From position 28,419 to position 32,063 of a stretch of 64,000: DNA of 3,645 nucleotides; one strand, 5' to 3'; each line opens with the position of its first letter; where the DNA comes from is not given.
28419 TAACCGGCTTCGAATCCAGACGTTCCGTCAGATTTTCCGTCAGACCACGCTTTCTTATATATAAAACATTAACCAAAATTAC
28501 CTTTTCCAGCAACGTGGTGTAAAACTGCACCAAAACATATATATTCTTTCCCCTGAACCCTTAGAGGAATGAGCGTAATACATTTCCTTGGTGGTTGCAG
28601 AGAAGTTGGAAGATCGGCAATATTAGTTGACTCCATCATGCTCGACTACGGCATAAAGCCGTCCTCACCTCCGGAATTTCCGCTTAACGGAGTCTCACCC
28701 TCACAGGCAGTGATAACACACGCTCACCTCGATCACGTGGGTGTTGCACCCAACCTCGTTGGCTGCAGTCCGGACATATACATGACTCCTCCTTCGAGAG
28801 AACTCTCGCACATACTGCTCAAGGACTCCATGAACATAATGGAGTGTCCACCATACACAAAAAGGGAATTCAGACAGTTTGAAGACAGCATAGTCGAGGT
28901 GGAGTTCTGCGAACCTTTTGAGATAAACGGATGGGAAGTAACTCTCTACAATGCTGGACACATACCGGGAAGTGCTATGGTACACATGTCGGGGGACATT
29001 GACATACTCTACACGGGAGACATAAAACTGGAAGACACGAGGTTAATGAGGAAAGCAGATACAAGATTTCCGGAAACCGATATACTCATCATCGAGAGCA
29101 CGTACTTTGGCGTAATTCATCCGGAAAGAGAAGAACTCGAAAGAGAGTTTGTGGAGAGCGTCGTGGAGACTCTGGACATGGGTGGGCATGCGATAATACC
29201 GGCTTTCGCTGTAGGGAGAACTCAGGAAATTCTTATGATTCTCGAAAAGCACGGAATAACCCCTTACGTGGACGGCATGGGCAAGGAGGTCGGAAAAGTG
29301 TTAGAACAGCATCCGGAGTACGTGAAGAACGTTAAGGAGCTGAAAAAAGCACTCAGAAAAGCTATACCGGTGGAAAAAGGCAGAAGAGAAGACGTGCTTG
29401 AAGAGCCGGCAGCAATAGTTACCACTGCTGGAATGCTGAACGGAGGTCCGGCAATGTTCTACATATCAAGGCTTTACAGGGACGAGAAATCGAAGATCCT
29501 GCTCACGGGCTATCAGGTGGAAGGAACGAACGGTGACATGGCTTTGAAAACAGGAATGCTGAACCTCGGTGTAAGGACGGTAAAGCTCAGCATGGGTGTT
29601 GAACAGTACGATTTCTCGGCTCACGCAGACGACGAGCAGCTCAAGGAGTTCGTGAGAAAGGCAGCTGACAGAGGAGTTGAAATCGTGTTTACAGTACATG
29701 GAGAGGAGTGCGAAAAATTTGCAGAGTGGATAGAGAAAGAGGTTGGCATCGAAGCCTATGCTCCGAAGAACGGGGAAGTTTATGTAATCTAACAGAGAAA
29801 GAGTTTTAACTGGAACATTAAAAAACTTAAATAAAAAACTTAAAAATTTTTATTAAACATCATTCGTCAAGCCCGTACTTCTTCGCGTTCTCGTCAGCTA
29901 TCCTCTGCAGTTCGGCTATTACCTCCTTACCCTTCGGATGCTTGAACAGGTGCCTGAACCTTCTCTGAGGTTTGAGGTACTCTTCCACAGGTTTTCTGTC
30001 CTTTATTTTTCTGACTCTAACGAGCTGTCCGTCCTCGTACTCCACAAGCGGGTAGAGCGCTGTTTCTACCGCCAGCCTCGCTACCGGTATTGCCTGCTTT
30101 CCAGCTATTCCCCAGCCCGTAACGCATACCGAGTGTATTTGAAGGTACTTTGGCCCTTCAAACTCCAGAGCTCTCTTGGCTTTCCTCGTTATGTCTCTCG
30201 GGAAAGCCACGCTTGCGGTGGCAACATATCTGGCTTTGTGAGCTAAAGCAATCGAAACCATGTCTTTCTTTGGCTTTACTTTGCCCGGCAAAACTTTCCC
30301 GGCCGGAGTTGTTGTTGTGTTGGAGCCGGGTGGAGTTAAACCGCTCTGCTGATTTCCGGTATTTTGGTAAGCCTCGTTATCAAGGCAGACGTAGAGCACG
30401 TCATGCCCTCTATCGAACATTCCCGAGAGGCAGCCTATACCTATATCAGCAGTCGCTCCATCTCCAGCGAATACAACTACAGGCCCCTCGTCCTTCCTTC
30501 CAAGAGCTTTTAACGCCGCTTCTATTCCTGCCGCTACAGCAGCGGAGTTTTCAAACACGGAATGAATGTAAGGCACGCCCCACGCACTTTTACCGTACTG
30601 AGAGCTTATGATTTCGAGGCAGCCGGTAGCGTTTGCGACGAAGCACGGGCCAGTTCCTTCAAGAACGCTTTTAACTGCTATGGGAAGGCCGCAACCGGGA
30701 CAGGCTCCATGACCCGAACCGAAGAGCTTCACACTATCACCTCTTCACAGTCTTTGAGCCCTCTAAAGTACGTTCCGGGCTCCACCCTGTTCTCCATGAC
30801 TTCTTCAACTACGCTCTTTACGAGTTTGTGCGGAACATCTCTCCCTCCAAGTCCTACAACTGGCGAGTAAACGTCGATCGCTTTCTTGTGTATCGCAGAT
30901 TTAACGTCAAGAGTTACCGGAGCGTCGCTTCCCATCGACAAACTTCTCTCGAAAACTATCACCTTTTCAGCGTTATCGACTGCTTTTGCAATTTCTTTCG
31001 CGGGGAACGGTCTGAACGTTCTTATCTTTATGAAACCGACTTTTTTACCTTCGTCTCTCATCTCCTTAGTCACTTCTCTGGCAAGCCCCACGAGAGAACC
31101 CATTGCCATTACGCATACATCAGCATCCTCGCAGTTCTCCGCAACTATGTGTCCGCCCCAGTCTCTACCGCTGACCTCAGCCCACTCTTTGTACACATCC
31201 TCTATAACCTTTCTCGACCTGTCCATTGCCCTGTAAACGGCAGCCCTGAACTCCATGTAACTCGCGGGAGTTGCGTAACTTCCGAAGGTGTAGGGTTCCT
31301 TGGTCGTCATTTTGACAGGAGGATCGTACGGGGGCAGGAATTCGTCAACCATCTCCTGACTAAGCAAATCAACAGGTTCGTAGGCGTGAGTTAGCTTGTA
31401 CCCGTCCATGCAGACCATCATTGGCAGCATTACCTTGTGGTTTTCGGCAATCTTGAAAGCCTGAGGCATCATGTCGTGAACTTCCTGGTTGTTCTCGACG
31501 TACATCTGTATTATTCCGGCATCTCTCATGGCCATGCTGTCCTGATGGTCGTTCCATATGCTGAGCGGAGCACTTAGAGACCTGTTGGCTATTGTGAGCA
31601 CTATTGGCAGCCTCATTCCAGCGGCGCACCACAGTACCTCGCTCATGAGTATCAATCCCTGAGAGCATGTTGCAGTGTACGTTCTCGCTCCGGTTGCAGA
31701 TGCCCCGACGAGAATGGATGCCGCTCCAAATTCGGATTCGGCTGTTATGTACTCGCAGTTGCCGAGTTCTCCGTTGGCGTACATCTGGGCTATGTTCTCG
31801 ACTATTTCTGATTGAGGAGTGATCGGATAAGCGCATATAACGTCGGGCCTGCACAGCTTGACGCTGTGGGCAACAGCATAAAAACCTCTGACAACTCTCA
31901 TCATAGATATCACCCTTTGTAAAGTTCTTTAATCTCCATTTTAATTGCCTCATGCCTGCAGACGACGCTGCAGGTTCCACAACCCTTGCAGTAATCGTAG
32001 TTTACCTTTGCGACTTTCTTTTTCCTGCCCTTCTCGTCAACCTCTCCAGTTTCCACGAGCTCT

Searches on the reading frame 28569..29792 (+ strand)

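Call 96: search_protein_families(library=pfam, proteins=[window:28569-29792:+], max_evalue=0.00001)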
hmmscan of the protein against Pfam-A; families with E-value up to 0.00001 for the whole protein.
window:28569-29792:+ (407 aa): 2 families
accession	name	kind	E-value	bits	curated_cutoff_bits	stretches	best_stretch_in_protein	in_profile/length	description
PF07521.17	RMMBL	-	2.8e-16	59.7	21.6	1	338-399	2-63/63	Zn-dependent metallo-hydrolase RNA specificity domain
PF10996.14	Beta-Casp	-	1.9e-13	51.4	27.7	1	218-323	1-118/120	Beta-Casp domain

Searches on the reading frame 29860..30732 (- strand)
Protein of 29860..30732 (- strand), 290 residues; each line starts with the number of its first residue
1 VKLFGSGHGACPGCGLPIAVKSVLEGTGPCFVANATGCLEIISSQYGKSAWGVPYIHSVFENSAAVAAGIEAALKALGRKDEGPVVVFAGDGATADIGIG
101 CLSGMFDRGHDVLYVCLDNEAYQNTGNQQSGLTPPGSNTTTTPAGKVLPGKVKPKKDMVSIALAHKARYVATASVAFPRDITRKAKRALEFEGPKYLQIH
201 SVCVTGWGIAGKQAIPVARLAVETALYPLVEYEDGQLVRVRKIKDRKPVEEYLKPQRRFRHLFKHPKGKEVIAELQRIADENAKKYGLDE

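Call 96: search_protein_families(library=pfam, proteins=[window:29860-30732:-], max_evalue=0.00001)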
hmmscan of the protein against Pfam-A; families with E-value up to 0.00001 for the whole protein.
window:29860-30732:- (290 aa): 1 family
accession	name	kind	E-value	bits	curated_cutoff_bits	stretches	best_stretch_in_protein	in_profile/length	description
PF02775.26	TPP_enzyme_C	-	1.5e-21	77.2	21.9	1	36-198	2-150/151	Thiamine pyrophosphate enzyme, C-terminal TPP binding domain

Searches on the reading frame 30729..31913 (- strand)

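Call 96: search_protein_families(library=pfam, proteins=[window:30729-31913:-], max_evalue=0.00001)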
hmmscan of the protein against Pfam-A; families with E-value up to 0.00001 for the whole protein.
window:30729-31913:- (394 aa): 3 families
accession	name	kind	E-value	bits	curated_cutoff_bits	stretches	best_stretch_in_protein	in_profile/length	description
PF01855.24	POR_N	-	7.9e-80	268.3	27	1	18-241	3-230/231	Pyruvate flavodoxin/ferredoxin oxidoreductase, thiamine diP-bdg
PF17147.9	PFOR_II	-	3.1e-29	101.7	27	1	264-361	1-98/102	Pyruvate:ferredoxin oxidoreductase core domain II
PF02780.25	Transketolase_C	-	3.1e-08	34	25.9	1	260-360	6-104/124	Transketolase, C-terminal domain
